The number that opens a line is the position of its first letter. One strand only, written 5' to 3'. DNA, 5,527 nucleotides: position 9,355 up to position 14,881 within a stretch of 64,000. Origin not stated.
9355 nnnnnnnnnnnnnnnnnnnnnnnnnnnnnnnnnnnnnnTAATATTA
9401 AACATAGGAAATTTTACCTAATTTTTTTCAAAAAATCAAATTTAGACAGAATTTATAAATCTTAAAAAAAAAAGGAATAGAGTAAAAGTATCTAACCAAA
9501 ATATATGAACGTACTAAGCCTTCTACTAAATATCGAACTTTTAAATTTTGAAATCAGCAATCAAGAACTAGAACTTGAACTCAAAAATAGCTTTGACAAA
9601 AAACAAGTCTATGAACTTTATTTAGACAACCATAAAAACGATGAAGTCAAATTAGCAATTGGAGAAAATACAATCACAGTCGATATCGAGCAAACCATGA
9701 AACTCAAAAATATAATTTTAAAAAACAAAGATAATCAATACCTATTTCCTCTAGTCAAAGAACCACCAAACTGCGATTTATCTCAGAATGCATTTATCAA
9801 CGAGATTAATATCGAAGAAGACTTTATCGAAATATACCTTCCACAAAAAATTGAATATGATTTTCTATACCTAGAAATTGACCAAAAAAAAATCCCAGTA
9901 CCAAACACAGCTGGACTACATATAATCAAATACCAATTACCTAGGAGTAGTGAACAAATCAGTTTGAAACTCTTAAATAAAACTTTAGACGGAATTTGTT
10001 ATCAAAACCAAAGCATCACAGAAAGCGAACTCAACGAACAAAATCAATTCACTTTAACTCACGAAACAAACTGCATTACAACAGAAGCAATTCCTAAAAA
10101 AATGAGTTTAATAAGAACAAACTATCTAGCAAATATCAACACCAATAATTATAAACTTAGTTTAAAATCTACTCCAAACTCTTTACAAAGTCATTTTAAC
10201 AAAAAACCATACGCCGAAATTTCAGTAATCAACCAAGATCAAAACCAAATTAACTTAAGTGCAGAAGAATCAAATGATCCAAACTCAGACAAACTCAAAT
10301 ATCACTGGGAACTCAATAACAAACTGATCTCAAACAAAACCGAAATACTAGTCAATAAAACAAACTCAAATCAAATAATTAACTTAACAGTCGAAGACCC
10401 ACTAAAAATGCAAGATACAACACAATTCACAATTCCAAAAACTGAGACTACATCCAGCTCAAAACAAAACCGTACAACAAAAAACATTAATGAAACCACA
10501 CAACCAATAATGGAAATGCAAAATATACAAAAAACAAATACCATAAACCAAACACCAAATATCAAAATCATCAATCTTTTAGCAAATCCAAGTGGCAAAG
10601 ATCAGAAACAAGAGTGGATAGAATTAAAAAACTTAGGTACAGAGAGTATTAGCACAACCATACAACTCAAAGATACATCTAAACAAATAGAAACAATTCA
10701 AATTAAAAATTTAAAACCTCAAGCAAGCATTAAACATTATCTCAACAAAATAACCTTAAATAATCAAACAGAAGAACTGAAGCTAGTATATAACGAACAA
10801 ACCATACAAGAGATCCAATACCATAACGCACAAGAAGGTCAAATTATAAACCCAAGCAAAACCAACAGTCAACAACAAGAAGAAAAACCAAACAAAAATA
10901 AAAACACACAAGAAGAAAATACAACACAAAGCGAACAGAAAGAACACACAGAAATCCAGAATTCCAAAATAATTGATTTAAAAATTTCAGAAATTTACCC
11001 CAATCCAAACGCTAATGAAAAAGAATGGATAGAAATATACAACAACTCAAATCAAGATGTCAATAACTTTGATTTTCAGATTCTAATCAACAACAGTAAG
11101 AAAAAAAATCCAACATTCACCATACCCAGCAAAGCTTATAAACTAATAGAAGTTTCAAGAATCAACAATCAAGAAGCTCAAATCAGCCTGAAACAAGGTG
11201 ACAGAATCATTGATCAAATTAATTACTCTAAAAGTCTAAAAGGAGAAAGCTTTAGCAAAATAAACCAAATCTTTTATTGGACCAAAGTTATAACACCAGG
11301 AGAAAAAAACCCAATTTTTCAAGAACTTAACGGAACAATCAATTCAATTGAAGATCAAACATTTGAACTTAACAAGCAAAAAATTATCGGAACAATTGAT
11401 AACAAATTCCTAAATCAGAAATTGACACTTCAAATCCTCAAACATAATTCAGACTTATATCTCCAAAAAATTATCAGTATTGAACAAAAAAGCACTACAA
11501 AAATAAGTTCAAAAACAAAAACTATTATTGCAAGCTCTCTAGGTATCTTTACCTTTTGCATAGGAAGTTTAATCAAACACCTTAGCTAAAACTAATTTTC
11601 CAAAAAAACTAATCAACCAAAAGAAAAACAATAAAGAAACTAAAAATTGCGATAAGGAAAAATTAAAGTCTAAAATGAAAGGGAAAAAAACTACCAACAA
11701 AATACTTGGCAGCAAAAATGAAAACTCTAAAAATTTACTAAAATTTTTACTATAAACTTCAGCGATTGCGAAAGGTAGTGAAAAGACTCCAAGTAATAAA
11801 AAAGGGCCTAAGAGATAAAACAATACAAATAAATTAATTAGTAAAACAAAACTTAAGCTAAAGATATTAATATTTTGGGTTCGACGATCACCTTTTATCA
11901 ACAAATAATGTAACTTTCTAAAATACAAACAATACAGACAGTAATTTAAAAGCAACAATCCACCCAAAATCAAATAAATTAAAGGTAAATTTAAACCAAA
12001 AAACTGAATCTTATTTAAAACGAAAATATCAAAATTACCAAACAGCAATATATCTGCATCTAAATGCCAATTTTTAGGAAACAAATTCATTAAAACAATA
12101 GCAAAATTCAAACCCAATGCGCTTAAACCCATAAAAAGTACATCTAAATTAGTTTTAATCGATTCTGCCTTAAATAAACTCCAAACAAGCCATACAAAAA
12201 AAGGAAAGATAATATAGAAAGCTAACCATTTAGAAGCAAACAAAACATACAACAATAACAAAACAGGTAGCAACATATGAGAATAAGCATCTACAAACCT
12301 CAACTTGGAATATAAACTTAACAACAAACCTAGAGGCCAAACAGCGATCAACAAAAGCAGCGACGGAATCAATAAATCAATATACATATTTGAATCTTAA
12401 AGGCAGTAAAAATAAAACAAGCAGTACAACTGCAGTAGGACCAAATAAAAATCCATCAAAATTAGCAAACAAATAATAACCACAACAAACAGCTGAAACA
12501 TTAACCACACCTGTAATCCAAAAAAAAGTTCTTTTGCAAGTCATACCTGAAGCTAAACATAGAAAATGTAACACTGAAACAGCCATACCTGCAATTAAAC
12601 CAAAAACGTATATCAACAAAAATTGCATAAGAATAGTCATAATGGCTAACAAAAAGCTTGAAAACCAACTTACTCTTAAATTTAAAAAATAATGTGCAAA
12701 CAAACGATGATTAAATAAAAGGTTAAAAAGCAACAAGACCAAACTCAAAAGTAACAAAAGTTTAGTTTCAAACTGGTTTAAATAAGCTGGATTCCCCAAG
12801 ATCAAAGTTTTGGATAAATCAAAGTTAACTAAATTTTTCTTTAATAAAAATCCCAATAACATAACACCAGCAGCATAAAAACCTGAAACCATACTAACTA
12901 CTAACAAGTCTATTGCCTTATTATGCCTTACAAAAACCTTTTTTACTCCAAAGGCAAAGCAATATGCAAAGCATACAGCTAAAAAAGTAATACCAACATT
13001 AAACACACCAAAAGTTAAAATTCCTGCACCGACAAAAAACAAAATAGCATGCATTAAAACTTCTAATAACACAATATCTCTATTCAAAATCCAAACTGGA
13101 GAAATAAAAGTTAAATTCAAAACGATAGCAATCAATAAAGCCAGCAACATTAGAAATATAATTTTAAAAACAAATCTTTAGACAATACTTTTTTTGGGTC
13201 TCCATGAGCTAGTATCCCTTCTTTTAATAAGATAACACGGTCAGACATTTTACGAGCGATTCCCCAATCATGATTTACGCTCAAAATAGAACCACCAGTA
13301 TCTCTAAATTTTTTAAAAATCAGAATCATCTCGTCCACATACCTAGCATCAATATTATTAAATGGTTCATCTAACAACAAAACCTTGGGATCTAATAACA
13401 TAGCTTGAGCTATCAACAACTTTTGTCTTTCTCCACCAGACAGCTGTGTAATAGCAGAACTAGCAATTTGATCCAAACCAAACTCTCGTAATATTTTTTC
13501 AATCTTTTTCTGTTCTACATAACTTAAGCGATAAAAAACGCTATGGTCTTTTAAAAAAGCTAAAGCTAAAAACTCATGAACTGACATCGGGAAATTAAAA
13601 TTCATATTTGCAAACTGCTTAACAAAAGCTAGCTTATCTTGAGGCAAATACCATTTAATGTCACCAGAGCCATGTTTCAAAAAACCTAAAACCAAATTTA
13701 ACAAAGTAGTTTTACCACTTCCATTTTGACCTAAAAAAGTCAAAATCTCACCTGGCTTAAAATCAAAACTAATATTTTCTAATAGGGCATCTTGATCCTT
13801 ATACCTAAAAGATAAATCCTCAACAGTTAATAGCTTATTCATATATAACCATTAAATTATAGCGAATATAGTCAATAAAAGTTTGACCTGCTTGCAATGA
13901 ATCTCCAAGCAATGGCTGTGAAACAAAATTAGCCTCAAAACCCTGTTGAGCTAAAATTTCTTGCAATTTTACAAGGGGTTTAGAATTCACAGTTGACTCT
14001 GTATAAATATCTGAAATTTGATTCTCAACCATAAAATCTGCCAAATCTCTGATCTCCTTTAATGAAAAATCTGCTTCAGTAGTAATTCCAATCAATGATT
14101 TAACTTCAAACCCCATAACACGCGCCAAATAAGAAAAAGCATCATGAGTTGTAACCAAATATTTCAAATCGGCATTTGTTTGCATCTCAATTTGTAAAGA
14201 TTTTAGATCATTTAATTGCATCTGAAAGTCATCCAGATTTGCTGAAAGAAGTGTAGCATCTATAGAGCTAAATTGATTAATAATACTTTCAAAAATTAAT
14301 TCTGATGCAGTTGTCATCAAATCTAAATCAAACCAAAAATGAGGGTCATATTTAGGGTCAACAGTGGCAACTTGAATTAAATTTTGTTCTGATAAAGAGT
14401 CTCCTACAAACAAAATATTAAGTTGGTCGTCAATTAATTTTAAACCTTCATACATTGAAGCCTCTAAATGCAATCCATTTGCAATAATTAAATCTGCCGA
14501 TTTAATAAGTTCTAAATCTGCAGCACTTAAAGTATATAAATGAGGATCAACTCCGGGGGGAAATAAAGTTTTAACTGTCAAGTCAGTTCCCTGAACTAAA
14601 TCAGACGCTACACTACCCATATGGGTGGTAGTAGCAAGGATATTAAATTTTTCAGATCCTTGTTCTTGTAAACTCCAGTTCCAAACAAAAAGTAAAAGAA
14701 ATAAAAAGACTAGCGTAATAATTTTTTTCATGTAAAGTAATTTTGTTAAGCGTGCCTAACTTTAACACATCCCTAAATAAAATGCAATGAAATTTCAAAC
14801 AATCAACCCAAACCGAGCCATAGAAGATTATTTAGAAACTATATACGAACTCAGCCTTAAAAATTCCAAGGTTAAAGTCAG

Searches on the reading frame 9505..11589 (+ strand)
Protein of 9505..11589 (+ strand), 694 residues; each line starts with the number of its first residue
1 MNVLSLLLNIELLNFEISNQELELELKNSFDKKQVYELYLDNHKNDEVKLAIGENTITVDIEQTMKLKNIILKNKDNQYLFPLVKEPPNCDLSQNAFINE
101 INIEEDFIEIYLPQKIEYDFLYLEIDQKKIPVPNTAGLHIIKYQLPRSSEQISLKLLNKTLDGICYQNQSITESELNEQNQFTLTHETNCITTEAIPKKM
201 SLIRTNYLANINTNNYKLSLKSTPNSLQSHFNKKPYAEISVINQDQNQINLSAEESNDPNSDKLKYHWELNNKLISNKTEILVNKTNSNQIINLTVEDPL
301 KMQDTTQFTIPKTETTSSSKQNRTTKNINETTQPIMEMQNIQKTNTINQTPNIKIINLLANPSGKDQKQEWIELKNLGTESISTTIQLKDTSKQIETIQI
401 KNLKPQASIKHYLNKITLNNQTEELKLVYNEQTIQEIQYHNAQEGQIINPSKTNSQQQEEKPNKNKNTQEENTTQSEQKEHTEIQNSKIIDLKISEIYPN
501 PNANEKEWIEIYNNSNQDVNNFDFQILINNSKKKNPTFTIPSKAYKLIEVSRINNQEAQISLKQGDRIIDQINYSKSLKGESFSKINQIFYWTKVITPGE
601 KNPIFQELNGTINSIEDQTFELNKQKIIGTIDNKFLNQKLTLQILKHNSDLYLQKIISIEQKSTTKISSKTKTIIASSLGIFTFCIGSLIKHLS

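Call 23: search_protein_families(library=pfam, proteins=[window:9505-11589:+], max_evalue=0.00001)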
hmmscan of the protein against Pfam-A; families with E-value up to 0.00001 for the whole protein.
window:9505-11589:+ (694 aa): 1 family
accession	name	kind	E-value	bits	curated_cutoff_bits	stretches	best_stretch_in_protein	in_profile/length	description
PF00932.25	LTD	-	6e-07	30.3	34.3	1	490-574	6-107/109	Lamin Tail Domain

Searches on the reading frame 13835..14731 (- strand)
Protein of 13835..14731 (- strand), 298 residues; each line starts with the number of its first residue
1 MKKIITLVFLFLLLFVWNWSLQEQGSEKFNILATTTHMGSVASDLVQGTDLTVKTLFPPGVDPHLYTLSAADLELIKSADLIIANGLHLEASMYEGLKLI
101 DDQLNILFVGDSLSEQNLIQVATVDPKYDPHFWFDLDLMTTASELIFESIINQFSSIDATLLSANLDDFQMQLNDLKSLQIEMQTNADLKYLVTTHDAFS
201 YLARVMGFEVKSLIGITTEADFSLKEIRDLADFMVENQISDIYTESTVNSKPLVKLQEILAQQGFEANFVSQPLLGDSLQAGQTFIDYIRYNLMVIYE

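Call 23: search_protein_families(library=pfam, proteins=[window:13835-14731:-], max_evalue=0.00001)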
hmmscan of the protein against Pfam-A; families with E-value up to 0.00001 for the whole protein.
window:13835-14731:- (298 aa): 1 family
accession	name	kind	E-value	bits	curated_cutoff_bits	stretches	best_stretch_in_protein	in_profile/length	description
PF01297.22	ZnuA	-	3.2e-43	148.5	29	1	31-297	1-261/263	Zinc-uptake complex component A periplasmic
